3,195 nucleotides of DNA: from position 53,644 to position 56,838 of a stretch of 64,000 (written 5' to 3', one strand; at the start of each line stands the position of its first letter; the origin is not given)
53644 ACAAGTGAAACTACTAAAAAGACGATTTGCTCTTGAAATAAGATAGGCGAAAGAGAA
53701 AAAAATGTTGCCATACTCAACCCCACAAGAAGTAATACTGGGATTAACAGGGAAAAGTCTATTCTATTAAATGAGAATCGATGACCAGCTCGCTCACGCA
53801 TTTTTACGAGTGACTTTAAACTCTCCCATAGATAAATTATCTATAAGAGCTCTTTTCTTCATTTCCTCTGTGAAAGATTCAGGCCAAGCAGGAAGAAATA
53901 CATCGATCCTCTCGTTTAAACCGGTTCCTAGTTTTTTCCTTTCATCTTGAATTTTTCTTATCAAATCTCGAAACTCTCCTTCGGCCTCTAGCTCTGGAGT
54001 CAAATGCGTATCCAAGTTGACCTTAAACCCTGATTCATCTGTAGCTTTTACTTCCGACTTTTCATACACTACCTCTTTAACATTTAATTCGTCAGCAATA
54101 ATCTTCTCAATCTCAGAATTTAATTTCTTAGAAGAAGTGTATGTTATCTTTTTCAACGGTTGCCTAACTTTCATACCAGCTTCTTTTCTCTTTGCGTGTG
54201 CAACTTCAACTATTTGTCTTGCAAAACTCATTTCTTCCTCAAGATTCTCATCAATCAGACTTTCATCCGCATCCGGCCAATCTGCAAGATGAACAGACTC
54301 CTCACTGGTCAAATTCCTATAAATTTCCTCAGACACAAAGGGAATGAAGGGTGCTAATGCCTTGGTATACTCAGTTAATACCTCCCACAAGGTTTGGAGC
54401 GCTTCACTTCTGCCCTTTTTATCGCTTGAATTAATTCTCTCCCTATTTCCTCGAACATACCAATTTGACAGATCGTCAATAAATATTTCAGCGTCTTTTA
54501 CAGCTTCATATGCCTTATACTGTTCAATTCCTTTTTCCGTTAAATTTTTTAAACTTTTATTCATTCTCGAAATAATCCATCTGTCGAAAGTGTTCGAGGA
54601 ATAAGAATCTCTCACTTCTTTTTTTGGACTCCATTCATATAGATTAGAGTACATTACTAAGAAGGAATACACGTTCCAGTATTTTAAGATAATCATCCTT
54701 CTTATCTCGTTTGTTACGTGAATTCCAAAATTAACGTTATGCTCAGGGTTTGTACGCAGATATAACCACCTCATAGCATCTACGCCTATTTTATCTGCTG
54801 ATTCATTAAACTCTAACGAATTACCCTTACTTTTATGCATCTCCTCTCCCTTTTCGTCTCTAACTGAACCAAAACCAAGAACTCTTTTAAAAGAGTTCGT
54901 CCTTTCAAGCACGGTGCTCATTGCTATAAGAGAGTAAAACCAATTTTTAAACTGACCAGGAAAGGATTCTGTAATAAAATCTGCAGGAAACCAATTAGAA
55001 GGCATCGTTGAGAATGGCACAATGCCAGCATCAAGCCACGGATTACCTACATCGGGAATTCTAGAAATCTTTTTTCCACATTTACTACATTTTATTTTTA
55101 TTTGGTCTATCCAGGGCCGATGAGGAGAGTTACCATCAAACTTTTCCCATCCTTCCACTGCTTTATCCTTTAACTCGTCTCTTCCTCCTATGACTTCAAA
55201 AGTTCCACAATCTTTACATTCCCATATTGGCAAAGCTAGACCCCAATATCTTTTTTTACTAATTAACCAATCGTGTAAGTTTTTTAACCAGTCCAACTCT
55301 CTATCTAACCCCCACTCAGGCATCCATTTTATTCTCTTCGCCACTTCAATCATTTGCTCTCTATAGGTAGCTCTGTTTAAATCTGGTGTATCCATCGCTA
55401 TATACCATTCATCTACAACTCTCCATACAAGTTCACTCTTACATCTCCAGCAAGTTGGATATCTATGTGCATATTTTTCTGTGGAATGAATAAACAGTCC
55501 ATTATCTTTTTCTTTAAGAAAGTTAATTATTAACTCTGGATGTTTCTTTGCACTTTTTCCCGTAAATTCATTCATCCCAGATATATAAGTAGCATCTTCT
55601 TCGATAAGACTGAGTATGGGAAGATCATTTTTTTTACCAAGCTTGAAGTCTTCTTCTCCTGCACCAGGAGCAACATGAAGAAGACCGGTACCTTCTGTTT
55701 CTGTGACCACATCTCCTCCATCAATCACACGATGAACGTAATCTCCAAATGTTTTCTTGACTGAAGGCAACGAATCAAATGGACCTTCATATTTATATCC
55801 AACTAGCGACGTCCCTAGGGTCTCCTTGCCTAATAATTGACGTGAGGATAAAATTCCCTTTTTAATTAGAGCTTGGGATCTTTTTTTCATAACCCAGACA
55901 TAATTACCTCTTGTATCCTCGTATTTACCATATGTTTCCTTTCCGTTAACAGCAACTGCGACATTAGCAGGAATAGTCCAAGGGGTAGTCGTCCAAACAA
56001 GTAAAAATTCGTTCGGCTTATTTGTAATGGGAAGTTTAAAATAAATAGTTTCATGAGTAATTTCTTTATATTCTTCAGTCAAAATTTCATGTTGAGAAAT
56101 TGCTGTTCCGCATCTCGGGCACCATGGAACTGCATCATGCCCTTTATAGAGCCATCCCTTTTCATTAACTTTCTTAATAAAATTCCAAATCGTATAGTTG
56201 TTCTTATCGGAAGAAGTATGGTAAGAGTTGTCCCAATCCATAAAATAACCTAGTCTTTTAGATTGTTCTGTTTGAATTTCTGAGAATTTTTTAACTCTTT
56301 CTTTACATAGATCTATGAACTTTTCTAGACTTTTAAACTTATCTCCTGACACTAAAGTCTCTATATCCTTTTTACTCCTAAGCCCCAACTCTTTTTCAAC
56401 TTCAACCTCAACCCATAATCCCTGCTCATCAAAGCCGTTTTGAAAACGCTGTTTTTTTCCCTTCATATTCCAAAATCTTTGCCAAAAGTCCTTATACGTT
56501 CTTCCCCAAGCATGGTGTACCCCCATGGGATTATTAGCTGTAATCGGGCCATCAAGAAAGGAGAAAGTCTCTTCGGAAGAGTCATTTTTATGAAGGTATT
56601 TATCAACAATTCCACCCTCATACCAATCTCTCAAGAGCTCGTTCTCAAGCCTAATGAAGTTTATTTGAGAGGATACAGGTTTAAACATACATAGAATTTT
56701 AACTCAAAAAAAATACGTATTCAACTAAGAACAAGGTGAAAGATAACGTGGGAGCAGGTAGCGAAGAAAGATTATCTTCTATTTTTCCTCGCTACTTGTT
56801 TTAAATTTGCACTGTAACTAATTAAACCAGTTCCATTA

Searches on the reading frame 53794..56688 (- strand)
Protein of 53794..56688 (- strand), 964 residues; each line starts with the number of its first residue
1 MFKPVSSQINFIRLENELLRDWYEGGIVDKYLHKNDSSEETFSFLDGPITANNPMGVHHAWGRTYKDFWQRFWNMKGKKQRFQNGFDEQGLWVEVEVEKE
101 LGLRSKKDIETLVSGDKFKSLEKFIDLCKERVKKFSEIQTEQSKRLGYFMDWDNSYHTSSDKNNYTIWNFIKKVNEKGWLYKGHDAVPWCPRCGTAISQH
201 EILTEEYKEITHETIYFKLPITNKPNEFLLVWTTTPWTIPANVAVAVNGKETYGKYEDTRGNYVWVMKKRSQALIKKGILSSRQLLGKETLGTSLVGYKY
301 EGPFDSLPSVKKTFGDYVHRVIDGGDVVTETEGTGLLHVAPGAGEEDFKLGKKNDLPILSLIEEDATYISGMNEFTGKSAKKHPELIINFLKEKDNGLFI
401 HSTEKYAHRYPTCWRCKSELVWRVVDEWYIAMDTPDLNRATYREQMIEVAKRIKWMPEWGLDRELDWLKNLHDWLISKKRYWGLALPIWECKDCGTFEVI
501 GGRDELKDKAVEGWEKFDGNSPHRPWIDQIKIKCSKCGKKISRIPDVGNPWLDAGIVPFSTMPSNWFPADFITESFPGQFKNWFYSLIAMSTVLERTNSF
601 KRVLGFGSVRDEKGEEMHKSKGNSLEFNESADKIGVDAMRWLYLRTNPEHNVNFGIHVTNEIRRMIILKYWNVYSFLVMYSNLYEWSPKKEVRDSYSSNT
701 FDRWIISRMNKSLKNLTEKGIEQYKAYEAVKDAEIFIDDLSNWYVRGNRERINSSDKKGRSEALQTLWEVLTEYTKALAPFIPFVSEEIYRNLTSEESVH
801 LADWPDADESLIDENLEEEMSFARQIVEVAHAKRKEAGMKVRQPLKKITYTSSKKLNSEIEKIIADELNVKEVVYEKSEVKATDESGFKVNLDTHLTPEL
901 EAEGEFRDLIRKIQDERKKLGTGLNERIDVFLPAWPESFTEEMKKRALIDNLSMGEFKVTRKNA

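Call 6: search_protein_families(library=ncbifam, proteins=[window:53794-56688:-], max_evalue=0.01)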
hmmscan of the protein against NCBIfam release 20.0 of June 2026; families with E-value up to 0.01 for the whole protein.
window:53794-56688:- (964 aa): 15 families
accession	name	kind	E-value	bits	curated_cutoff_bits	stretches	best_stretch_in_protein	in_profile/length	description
TIGR00392.1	ileS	equivalog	3.6e-197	657.4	621.4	1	6-856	3-855/861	isoleucine--tRNA ligase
NF000257.1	MupA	exception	3.7e-162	541.4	1900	2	11-873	5-844/1024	mupirocin-resistant isoleucine--tRNA ligase MupA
NF000258.1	MupB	exception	1.4e-151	506.5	1900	2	14-873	8-846/1033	mupirocin-resistant isoleucine--tRNA ligase MupB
NF009687.0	PRK13208.1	equivalog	4.4e-108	362.5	738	2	327-883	260-796/801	valine--tRNA ligase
TIGR00422.1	valS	equivalog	1.5e-106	357.4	612.1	2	326-890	260-800/863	valine--tRNA ligase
NF004349.1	PRK05729.1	equivalog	5e-98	329.4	704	2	326-920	254-814/860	valine--tRNA ligase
NF040702.1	ileS_w_GNAT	exception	6.9e-77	259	1999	2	324-868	497-1034/1100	isoleucine--tRNA ligase, N-acetyltransferase domain-containing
NF011492.0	PRK14900.1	equivalog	3e-70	237.3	1783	2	323-855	267-774/1044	valine--tRNA ligase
NF000540.1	alt_ValS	exception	4e-52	177.2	900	3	567-873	526-823/827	valine--tRNA ligase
NF008957.0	PRK12300.1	subfamily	1.8e-43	148.7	677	2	612-885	622-867/946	leucine--tRNA ligase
TIGR00395.1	leuS_arch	equivalog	3.9e-38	131.1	648.5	2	613-880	617-858/938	leucine--tRNA ligase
TIGR00396.1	leuS_bact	equivalog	3.4e-18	65.2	548.4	3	614-875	603-832/843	leucine--tRNA ligase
TIGR00398.1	metG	equivalog_domain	1.3e-11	43.9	336.35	1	597-822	309-526/530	methionine--tRNA ligase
NF001100.0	PRK00133.1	equivalog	3.7e-09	35.7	587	1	613-855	327-562/676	methionine--tRNA ligase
NF008900.0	PRK12267.1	equivalog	1.1e-08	34.1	598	1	600-881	284-566/648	methionine--tRNA ligase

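Call 23: find_related_loci(query=window:53794-56688:-, collection=genome_contigs, flank=10000)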
Query window:53794-56688:- (964 aa) in genome_contigs; peptide patterns used: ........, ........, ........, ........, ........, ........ (x = any residue, [..] = any of these).
599 stretches matched a pattern (row limit reached: there are more); 572 encode a relative of the query (tblastn E <= 1e-3); the best 80 are kept; 80 distinct loci.
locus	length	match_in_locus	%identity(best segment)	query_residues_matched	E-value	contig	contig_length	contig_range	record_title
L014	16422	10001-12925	68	1-961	0e+0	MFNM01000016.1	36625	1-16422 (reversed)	MAG: Candidatus Levybacteria bacterium RIFCSPHIGHO2_01_FULL_37_33 rifcsphigho2_01_scaffold_23904, whole genome shotgun s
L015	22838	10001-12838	65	1-959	0e+0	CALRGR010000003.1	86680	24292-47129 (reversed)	MAG: Candidatus Levybacteria bacterium GW2011_GWA1_37_16 isolate Baikal-1250m-152 genome assembly, contig: Baikal-1250m-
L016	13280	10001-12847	64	1-961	0e+0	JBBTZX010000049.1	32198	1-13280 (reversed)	MAG: Patescibacteria group bacterium isolate H14-bin027_1 H14_bin027_1_000000000049, whole genome shotgun sequence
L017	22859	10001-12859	64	2-960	0e+0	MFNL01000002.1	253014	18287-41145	MAG: Candidatus Levybacteria bacterium RIFCSPHIGHO2_01_FULL_37_17 rifcsphigho2_01_scaffold_39, whole genome shotgun sequ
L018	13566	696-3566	62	2-961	0e+0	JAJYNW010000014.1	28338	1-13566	MAG: bacterium isolate DBS2-4.bin98 NODE_2754_length_28338_cov_3.6451, whole genome shotgun sequence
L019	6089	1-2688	66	60-961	0e+0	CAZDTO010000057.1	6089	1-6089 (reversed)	MAG TPA_asm: uncultured Gammaproteobacteria bacterium isolate binchicken_co38_474 genome assembly, contig: NODE_27299_le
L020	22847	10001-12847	63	2-956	0e+0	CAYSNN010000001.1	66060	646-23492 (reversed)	MAG TPA_asm: uncultured Gammaproteobacteria bacterium isolate binchicken_co251_42 genome assembly, contig: NODE_611_leng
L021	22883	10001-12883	60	2-956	0e+0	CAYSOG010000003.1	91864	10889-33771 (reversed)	MAG TPA_asm: uncultured Gammaproteobacteria bacterium isolate SRP200132_co1_489 genome assembly, contig: NODE_285_length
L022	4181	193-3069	61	1-961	0e+0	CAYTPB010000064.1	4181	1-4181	MAG TPA_asm: uncultured Gammaproteobacteria bacterium isolate SRP271791_co2_60 genome assembly, contig: NODE_6911_length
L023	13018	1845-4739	61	1-962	0e+0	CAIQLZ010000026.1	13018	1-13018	MAG: Candidatus Levybacteria bacterium isolate AM-lipid-01-D9_bin-0046 genome assembly, contig: bin-0046:026/107, whole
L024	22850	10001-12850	62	2-956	0e+0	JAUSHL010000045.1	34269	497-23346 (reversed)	MAG: Candidatus Daviesbacteria bacterium isolate E14_metabat.bin.192 E14_k141_1839428, whole genome shotgun sequence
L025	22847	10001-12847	61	2-963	0e+0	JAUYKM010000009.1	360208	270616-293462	MAG: Candidatus Daviesbacteria bacterium isolate C24_metabat.bin.195_sub C24_k141_65138, whole genome shotgun sequence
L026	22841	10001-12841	60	2-961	0e+0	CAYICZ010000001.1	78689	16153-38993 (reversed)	MAG TPA_asm: uncultured Gammaproteobacteria bacterium isolate ERP119705_co18_1 genome assembly, contig: NODE_196_length_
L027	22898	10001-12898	60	2-961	0e+0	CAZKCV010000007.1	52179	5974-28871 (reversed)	MAG TPA_asm: uncultured Gammaproteobacteria bacterium isolate binchicken_co251_142 genome assembly, contig: NODE_902_len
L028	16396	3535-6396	60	2-956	0e+0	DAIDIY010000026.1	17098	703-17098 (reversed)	MAG TPA_asm: Candidatus Daviesbacteria bacterium isolate clean373 k141_1433514, whole genome shotgun sequence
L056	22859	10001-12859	63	1-964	0e+0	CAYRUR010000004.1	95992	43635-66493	MAG TPA_asm: uncultured Gammaproteobacteria bacterium isolate SRP144015_co1_42 genome assembly, contig: NODE_118_length_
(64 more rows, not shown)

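Call 64: search_protein_families(library=pfam, proteins=[L014:2196-2591:+, L014:2518-3960:-, L014:3980-5206:-, L014:5220-6242:-, L014:7279-8784:+, L014:8781-9560:+, L056:6622-7563:+, L056:7653-8852:+, L056:8858-9925:-, L015:6533-7762:-], max_evalue=0.001)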
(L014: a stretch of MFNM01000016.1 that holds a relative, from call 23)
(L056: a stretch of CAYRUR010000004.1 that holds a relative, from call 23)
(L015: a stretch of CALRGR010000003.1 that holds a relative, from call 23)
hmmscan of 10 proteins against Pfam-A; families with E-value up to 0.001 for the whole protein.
L014:2196-2591:+ (131 aa): 1 family
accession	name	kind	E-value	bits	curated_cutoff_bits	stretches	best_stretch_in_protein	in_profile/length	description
PF00072.30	Response_reg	-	5.4e-21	75.3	30.2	1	4-117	1-110/111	Response regulator receiver domain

L014:2518-3960:- (480 aa): 4 families
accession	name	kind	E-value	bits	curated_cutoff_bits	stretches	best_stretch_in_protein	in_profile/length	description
PF02518.31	HATPase_c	-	5.7e-27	94.8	26.4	1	331-446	2-110/111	Histidine kinase-, DNA gyrase B-, and HSP90-like ATPase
PF00512.31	HisKA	-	8.4e-18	64.6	26.9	1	217-284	2-66/66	His Kinase A (phospho-acceptor) domain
PF13185.12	GAF_2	-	6.6e-08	33.3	28.6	1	27-188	2-136/136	GAF domain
PF01590.32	GAF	-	0.00013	23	22.4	1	49-187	17-133/133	GAF domain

L014:3980-5206:- (408 aa): 2 families
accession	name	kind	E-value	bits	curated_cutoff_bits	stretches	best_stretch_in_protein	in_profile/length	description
PF00682.25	HMGL-like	-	3.3e-47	161.5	29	1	22-285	2-254/260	HMGL-like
PF22615.1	IPMS_D2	-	8.5e-05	23.2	27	1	308-367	1-65/66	Alpha-isopropylmalate synthase, post-catalytic domain-like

L014:5220-6242:- (340 aa): 0 families

L014:7279-8784:+ (501 aa): 3 families
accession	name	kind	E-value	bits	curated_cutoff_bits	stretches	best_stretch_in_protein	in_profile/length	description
PF04055.27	Radical_SAM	-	4e-28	99.1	29.5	1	72-232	1-159/166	Radical SAM superfamily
PF13186.11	SPASM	-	9.1e-07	29.5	21.5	1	314-371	1-66/67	Iron-sulfur cluster-binding domain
PF13353.11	Fer4_12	-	3.7e-06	27.7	22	1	78-153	15-83/137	4Fe-4S single cluster domain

L014:8781-9560:+ (259 aa): 3 families
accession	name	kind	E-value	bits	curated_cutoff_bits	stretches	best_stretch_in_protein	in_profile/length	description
PF13485.12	Peptidase_MA_2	-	6.6e-08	33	32.4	1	111-232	67-189/201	Peptidase MA superfamily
PF04450.18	BSP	-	7.4e-05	23.1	23.8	0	85-144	75-135/207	Peptidase of plants and bacteria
PF10263.15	SprT-like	-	0.00018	21.8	25.6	1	67-128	27-79/108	SprT-like family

L056:6622-7563:+ (313 aa): 2 families
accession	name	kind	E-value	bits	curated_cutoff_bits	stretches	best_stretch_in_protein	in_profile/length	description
PF01636.29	APH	-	4.5e-24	85.9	23.2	1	73-268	40-228/239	Phosphotransferase enzyme family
PF03881.20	Fructosamin_kin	-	5.7e-05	22.9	22.4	1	19-266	4-242/288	Fructosamine kinase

L056:7653-8852:+ (399 aa): 8 families
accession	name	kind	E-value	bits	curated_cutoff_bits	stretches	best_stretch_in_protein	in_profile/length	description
PF01266.30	DAO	-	3.9e-45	155.4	27.9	1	30-370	1-348/353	FAD dependent oxidoreductase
PF13738.12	Pyr_redox_3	-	2.5e-09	37.2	30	1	191-231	92-132/305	Pyridine nucleotide-disulphide oxidoreductase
PF03486.20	HI0933_like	-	5.6e-08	33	50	1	30-119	2-93/244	HI0933-like protein Rossmann domain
PF07992.20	Pyr_redox_2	-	8e-07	29.2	26.1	1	30-154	2-58/291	Pyridine nucleotide-disulphide oxidoreductase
PF01494.25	FAD_binding_3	-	6.4e-06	26.1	22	1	28-61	1-34/349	FAD binding domain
PF13450.12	NAD_binding_8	-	3.7e-05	24.4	21.9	1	33-61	1-29/68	NAD(P)-binding Rossmann-like domain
PF01946.23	Thi4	-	0.00013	21.7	26.2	1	22-59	11-49/235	Thi4 family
PF04820.20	Trp_halogenase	-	0.00029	20.2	21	1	30-72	1-47/458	Tryptophan halogenase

L056:8858-9925:- (355 aa): 2 families
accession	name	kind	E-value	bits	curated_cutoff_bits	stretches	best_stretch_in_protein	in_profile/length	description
PF01757.29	Acyl_transf_3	-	7.1e-36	124.3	31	1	13-344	3-324/326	Acyltransferase domain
PF07786.18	HGSNAT_cat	-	3.8e-05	23.8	22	1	13-179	4-167/222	Heparan-alpha-glucosaminide N-acetyltransferase, catalytic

L015:6533-7762:- (409 aa): 2 families
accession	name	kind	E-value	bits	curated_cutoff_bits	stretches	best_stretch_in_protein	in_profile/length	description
PF05977.19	MFS_3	-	1.5e-55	189.1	27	1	9-394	4-389/524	Transmembrane secretion effector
PF07690.21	MFS_1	-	1.3e-30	106.9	33.4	1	21-359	2-342/347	Major Facilitator Superfamily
